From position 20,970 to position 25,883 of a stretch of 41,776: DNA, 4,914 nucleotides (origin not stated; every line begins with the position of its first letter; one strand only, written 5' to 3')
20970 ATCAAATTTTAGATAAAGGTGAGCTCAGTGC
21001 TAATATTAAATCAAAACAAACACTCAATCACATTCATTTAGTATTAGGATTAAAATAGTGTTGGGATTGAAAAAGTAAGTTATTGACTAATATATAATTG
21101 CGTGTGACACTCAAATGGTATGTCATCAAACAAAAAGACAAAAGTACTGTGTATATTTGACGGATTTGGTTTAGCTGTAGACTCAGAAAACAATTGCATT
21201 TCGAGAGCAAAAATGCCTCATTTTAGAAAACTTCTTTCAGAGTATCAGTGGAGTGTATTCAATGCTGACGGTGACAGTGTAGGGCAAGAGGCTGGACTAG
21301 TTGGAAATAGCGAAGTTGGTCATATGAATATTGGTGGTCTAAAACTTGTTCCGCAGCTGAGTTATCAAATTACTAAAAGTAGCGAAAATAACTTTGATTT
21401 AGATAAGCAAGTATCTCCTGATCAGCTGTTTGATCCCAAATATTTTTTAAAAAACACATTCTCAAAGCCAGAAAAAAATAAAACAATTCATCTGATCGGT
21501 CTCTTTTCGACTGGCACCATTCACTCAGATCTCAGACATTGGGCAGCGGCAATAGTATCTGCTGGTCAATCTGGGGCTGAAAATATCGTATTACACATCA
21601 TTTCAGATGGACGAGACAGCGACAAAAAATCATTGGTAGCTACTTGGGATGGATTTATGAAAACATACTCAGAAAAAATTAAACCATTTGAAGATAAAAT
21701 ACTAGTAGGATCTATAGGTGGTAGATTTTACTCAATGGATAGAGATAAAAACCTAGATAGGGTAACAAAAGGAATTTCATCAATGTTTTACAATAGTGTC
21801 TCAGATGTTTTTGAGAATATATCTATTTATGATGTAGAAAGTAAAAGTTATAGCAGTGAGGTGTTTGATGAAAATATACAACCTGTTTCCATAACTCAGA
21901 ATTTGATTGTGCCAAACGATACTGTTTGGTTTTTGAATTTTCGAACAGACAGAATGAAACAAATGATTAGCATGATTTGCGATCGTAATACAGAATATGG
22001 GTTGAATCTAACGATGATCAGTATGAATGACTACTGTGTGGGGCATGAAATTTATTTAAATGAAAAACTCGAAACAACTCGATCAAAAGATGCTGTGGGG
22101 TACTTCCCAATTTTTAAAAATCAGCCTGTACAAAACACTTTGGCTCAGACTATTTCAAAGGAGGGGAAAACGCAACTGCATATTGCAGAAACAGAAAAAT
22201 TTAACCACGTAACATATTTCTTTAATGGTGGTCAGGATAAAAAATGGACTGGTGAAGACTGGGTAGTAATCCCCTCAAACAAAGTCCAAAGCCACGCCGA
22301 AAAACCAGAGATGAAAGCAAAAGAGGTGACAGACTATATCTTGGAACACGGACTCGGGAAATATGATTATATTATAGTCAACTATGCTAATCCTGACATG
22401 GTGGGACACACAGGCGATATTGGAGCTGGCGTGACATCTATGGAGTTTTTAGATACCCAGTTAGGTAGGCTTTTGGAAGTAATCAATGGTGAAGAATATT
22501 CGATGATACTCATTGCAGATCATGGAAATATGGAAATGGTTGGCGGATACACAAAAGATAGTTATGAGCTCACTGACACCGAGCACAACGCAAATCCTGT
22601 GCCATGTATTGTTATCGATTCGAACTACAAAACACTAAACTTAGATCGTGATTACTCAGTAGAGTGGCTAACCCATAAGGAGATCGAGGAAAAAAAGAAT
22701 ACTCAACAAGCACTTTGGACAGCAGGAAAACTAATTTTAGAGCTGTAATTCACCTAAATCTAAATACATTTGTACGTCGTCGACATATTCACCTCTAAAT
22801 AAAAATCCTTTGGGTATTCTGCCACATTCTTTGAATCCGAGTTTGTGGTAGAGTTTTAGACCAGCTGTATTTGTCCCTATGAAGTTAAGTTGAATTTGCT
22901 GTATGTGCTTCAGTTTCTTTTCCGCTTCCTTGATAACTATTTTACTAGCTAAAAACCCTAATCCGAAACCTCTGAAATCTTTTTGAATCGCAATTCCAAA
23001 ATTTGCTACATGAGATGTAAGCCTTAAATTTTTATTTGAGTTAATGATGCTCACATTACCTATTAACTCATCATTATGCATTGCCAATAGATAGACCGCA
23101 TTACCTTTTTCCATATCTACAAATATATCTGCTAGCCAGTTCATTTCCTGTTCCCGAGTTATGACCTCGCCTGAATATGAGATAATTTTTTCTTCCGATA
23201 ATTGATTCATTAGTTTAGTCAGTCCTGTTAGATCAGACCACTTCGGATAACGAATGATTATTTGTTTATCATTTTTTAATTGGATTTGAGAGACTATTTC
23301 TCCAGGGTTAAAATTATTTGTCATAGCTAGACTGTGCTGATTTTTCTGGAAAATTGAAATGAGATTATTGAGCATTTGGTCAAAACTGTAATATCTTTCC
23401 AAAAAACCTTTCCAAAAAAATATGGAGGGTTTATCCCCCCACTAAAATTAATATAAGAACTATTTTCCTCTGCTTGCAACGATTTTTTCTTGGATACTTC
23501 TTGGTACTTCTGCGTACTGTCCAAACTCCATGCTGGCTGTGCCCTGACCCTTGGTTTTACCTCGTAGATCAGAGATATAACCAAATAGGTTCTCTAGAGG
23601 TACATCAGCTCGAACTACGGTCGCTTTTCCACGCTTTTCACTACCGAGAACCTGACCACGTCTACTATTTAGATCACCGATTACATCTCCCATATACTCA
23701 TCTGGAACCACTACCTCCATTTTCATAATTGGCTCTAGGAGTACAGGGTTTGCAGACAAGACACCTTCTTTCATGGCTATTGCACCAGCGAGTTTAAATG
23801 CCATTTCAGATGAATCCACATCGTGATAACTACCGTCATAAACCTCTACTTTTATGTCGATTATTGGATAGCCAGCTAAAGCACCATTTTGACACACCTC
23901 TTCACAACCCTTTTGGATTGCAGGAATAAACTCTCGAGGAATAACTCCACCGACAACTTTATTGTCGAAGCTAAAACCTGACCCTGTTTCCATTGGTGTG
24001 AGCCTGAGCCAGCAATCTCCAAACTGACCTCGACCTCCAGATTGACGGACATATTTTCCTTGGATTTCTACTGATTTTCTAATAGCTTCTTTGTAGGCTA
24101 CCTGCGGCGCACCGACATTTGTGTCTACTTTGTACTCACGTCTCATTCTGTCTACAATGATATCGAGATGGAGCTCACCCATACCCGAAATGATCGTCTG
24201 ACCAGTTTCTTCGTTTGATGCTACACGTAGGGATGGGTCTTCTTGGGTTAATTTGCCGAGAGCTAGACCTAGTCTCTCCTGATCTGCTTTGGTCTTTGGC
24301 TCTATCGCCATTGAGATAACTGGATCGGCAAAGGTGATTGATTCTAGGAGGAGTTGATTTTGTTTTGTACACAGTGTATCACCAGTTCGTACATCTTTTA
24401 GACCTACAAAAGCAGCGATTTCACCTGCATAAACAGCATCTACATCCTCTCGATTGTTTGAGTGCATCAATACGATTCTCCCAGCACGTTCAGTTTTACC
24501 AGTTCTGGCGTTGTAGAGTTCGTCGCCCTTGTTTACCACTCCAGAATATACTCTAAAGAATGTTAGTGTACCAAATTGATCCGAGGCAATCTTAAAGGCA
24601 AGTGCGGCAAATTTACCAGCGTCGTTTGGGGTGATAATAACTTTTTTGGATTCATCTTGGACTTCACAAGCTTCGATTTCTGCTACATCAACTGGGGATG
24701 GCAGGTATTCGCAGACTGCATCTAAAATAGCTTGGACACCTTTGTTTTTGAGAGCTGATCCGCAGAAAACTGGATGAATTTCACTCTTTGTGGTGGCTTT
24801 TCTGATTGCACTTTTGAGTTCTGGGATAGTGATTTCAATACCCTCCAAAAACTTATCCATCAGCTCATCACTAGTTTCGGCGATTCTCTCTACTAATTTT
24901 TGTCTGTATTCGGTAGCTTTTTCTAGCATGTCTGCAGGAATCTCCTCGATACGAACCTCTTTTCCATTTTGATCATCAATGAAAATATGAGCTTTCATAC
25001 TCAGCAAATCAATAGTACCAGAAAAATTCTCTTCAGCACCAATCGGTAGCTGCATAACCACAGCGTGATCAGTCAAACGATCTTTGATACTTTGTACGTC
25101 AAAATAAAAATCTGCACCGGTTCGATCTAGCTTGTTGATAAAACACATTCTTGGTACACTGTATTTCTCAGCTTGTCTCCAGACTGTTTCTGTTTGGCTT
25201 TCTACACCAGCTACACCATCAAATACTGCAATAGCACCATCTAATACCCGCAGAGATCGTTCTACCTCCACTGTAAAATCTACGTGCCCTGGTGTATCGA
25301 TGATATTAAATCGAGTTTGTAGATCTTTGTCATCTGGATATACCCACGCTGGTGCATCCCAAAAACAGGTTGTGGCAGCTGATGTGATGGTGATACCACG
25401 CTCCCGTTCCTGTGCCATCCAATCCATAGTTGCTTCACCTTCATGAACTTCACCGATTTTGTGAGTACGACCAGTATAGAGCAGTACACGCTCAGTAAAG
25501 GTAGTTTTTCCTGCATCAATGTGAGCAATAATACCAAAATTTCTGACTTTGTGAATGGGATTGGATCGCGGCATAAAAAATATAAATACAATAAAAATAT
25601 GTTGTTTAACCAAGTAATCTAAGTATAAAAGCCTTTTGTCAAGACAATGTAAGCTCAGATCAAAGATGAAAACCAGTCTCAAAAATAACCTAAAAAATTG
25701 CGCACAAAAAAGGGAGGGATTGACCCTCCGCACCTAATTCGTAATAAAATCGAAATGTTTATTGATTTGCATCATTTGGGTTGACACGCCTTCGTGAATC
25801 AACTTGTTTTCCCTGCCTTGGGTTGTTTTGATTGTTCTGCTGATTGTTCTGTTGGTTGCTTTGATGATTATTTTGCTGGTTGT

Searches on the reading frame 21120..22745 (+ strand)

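Call 7: search_protein_families(library=pfam, proteins=[window:21120-22745:+], max_evalue=0.01)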
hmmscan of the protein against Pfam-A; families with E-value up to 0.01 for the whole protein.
window:21120-22745:+ (542 aa): 3 families
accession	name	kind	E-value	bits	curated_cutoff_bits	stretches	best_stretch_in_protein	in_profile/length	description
PF01676.23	Metalloenzyme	-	1.3e-55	189.1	24.3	1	8-505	3-227/252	Metalloenzyme superfamily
PF06415.18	iPGM_N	-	1.3e-40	139.6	27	1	95-305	2-215/217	BPG-independent PGAM N-terminus (iPGM_N)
PF01663.27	Phosphodiest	-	7.4e-05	22.9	23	1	399-505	140-241/342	Type I phosphodiesterase / nucleotide pyrophosphatase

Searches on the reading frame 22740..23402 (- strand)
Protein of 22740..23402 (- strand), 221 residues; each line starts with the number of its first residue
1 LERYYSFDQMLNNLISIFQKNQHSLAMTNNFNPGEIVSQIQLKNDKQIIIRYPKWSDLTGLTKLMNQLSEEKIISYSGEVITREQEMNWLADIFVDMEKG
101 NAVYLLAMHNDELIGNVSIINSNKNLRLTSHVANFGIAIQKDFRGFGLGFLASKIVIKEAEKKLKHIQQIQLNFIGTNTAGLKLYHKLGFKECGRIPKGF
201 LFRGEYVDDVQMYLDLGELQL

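Call 7: search_protein_families(library=pfam, proteins=[window:22740-23402:-], max_evalue=0.01)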
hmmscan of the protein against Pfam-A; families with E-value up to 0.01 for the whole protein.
window:22740-23402:- (221 aa): 6 families
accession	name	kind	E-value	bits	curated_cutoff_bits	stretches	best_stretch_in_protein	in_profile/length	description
PF13302.13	Acetyltransf_3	-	9.2e-10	39.8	25.4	1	48-191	2-138/138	Acetyltransferase (GNAT) domain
PF00583.31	Acetyltransf_1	-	9.7e-08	32.7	20.7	1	87-190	20-116/116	Acetyltransferase (GNAT) family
PF13673.13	Acetyltransf_10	-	2.5e-06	27.9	23.6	1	96-195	25-112/128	Acetyltransferase (GNAT) domain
PF13508.13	Acetyltransf_7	-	5.5e-06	27.1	27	1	102-192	3-84/84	Acetyltransferase (GNAT) domain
PF13420.13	Acetyltransf_4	-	0.0011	19.4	24.3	1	50-208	1-152/155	Acetyltransferase (GNAT) domain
PF08445.16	FR47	-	0.0056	17.1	22.1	0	136-192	26-79/86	FR47-like protein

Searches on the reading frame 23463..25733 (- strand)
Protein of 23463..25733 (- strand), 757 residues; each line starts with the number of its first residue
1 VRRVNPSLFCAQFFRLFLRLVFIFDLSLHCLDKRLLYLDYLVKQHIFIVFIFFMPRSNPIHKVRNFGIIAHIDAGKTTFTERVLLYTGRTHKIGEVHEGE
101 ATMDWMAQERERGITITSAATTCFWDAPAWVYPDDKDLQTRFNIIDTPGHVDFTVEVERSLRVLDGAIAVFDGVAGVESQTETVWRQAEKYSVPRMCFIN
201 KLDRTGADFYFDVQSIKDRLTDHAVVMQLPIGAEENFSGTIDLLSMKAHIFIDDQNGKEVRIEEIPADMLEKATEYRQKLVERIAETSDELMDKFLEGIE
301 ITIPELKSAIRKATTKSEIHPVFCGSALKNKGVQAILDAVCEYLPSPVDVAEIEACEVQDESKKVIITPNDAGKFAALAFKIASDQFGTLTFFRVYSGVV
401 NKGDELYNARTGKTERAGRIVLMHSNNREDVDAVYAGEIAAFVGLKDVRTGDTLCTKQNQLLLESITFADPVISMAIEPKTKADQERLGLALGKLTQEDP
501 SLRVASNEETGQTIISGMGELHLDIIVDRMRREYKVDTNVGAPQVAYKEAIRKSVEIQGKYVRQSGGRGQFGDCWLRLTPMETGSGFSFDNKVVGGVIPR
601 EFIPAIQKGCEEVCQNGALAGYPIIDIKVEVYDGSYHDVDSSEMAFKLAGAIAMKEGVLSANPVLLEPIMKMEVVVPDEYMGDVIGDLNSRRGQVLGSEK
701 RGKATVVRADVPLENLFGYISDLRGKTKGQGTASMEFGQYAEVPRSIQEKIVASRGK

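Call 7: search_protein_families(library=pfam, proteins=[window:23463-25733:-], max_evalue=0.01)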
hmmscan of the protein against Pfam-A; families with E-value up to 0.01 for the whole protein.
window:23463-25733:- (757 aa): 7 families
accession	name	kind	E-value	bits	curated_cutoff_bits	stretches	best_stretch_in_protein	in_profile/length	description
PF00009.33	GTP_EFTU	-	9e-62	208.4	26.5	1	62-346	2-188/188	Elongation factor Tu GTP binding domain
PF03764.24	EFG_IV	-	5.3e-44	149.3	24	1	543-662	1-121/121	Elongation factor G, domain IV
PF14492.12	EFG_III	-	1.2e-32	112.2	27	1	468-541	1-74/75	Elongation Factor G, domain III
PF00679.30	EFG_C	-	8e-29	100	27.9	1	664-750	1-88/89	Elongation factor G C-terminus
PF03144.31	GTP_EFTU_D2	-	1.9e-19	70.3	30.3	1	388-455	1-73/73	Elongation factor Tu domain 2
PF22042.2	EF-G_D2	-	8.5e-15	55.1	27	1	375-456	2-83/84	Elongation factor G domain 2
PF16658.11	RF3_C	-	8.5e-06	26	40.1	1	475-553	13-91/132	Class II release factor RF3, C-terminal domain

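Call 64: list_cluster_members(proteins=[window:23463-25577:-, window:2113-3828:-, window:16515-17003:+, window:20003-21055:+, window:21120-22745:+, window:13497-15416:+, window:10677-11462:-, window:6341-7615:-])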
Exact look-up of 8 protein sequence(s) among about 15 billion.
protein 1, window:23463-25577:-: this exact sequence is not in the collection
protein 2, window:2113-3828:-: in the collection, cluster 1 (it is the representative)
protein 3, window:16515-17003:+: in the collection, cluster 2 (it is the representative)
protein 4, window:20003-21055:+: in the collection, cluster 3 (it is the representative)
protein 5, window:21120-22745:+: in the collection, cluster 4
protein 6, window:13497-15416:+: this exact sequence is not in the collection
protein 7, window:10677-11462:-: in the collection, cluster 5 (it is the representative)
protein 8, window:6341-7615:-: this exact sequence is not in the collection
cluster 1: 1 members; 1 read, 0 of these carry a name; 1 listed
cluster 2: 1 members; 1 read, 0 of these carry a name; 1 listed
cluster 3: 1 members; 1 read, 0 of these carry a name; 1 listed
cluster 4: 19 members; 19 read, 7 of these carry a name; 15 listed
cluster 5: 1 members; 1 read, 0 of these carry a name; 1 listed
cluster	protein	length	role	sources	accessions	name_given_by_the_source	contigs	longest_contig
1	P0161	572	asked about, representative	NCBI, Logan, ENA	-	-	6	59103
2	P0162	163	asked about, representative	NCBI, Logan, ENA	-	-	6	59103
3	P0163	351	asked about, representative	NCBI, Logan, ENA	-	-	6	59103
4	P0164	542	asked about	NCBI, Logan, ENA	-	-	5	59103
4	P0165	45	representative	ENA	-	-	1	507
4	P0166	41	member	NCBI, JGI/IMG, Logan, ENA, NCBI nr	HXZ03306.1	MAG TPA: hypothetical protein VEH81_00655 [Ktedonobacteraceae bacterium] | hypothetical protein [Ktedonobacteraceae bacterium]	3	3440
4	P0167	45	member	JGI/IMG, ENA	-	3-hydroxybutyryl-CoA dehydratase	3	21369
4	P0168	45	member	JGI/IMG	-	3-hydroxybutyryl-CoA dehydratase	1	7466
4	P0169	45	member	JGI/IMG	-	3-hydroxybutyryl-CoA dehydratase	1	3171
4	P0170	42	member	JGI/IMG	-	hypothetical protein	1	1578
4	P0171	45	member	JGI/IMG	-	3-hydroxybutyryl-CoA dehydratase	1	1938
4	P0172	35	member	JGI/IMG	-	hypothetical protein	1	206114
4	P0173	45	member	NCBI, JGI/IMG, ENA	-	-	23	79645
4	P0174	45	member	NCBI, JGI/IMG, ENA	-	-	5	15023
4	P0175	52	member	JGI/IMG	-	-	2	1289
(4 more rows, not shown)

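Call 65: find_homologous_proteins(query=window:23463-25574:-, max_evalue=1e-100)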
Query window:23463-25574:- (704 aa): 8000 proteins with E <= 1e-100 among 8000 candidates; the best 120 are listed.
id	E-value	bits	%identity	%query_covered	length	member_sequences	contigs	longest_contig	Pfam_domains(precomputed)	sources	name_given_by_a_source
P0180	0.0e+0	1587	100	100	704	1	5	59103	PF00679.31,PF14492.13,PF00009.34,PF03764.25,PF16658.12,PF03144.32,PF22042.3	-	-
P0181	0.0e+0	1455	90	100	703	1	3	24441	PF00679.31,PF14492.13,PF00009.34,PF03764.25,PF16658.12,PF03144.32,PF22042.3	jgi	jgi:elongation factor G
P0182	0.0e+0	1451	90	100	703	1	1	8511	PF00679.31,PF14492.13,PF00009.34,PF03764.25,PF16658.12,PF03144.32,PF22042.3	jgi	jgi:elongation factor G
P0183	0.0e+0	1308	81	100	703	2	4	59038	PF00679.31,PF14492.13,PF00009.34,PF03764.25,PF16658.12,PF03144.32,PF22042.3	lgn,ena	-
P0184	0.0e+0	1303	81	100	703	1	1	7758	PF00679.31,PF14492.13,PF00009.34,PF03764.25,PF16658.12,PF03144.32,PF22042.3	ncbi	-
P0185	0.0e+0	1303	81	100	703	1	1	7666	PF00679.31,PF14492.13,PF00009.34,PF03764.25,PF16658.12,PF03144.32,PF22042.3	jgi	-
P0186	0.0e+0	1302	81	100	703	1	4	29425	PF00679.31,PF14492.13,PF00009.34,PF03764.25,PF16658.12,PF03144.32,PF22042.3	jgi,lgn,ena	-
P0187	0.0e+0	1301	80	100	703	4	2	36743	PF00679.31,PF14492.13,PF00009.34,PF03764.25,PF03144.32,PF22042.3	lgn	-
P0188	0.0e+0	1295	79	100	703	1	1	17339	PF00679.31,PF14492.13,PF00009.34,PF03764.25,PF16658.12,PF03144.32,PF22042.3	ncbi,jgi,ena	jgi:elongation factor G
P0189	0.0e+0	1294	80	100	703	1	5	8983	PF00679.31,PF14492.13,PF00009.34,PF03764.25,PF03144.32,PF22042.3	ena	-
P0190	0.0e+0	1294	80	100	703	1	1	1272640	PF00679.31,PF14492.13,PF00009.34,PF03764.25,PF03144.32,PF22042.3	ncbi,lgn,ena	-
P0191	0.0e+0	1292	80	100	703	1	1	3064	PF00679.31,PF14492.13,PF00009.34,PF03764.25,PF03144.32,PF22042.3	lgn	-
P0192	0.0e+0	1290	79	100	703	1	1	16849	PF00679.31,PF14492.13,PF00009.34,PF03764.25,PF03144.32,PF22042.3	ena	-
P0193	0.0e+0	1278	79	100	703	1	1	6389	PF00679.31,PF14492.13,PF00009.34,PF03764.25,PF03144.32,PF22042.3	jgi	jgi:elongation factor G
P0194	0.0e+0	1276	79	100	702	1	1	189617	PF00679.31,PF14492.13,PF00009.34,PF03764.25,PF16658.12,PF03144.32,PF22042.3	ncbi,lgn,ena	-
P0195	0.0e+0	1268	77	100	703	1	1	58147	PF00679.31,PF14492.13,PF00009.34,PF03764.25,PF16658.12,PF03144.32,PF22042.3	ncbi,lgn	ncbi:MAG: elongation factor G [Patescibacteria group bacterium]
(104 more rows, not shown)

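Call 66: find_encoding_contigs(protein=P0190, flank=10000, max_places=1)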
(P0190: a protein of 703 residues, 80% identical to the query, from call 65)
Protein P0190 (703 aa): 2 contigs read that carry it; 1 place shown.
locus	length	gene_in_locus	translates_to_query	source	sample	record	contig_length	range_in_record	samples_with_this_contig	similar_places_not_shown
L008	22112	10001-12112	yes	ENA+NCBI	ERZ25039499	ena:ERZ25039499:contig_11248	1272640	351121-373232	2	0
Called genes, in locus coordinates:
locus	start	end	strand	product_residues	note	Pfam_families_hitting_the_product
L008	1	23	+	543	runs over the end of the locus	PF00118:Cpn60_TCP1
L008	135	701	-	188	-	-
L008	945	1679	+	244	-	PF00535:Glycos_transf_2, PF13641:Glyco_tranf_2_3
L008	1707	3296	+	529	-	-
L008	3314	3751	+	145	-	PF04138:GtrA_DPMS_TM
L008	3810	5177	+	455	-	PF07992:Pyr_redox_2, PF13738:Pyr_redox_3, PF00070:Pyr_redox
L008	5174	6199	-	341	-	PF11104:PilM_2, PF14450:FtsA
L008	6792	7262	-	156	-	PF13302:Acetyltransf_3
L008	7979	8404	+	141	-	PF04677:CwfJ_C_1 (weak), PF11969:DcpS_C (weak), PF01230:HIT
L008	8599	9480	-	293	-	PF18761:Heliorhodopsin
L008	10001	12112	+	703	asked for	PF00009:GTP_EFTU, PF22042:EF-G_D2, PF03144:GTP_EFTU_D2, PF14492:EFG_III, PF03764:EFG_IV, PF00679:EFG_C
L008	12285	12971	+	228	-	-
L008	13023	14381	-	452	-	PF00675:Peptidase_M16, PF05193:Peptidase_M16_C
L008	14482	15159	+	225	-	PF01509:TruB_N, PF16198:TruB_C_2 (weak)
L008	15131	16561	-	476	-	PF05958:tRNA_U5-meth_tr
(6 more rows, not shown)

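Call 67: find_encoding_contigs(protein=P0195, flank=10000, max_places=1)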
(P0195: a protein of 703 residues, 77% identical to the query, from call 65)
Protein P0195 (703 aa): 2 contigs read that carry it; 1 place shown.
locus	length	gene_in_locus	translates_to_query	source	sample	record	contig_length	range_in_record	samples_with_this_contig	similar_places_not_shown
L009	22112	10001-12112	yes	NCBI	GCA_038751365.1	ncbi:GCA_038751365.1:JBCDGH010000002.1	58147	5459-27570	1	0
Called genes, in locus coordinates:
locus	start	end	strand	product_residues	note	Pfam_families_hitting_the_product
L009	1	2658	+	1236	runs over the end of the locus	-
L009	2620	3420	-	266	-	PF00535:Glycos_transf_2, PF10111:Glyco_tranf_2_2 (weak), PF13641:Glyco_tranf_2_3 (faint)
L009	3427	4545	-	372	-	PF13439:Glyco_transf_4, PF00534:Glycos_transf_1, PF13692:Glyco_trans_1_4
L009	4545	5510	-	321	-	PF00535:Glycos_transf_2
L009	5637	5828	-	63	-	-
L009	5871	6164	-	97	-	-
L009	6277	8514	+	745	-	PF00580:UvrD-helicase, PF13245:AAA_19, PF13604:AAA_30 (faint), PF13361:UvrD_C, PF13538:UvrD_C_2 (weak)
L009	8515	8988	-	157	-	-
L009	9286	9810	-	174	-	-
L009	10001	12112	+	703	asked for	PF00009:GTP_EFTU, PF22042:EF-G_D2, PF03144:GTP_EFTU_D2, PF14492:EFG_III, PF16658:RF3_C (weak), PF03764:EFG_IV, PF00679:EFG_C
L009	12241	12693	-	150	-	-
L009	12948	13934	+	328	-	PF01411:tRNA-synt_2c, PF07973:tRNA_SAD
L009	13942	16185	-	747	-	PF01138:RNase_PH, PF03725:RNase_PH_C (weak), PF01138:RNase_PH, PF00013:KH_1, PF00575:S1, PF21543:CvfB_2nd (faint)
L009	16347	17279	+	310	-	-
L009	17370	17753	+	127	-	-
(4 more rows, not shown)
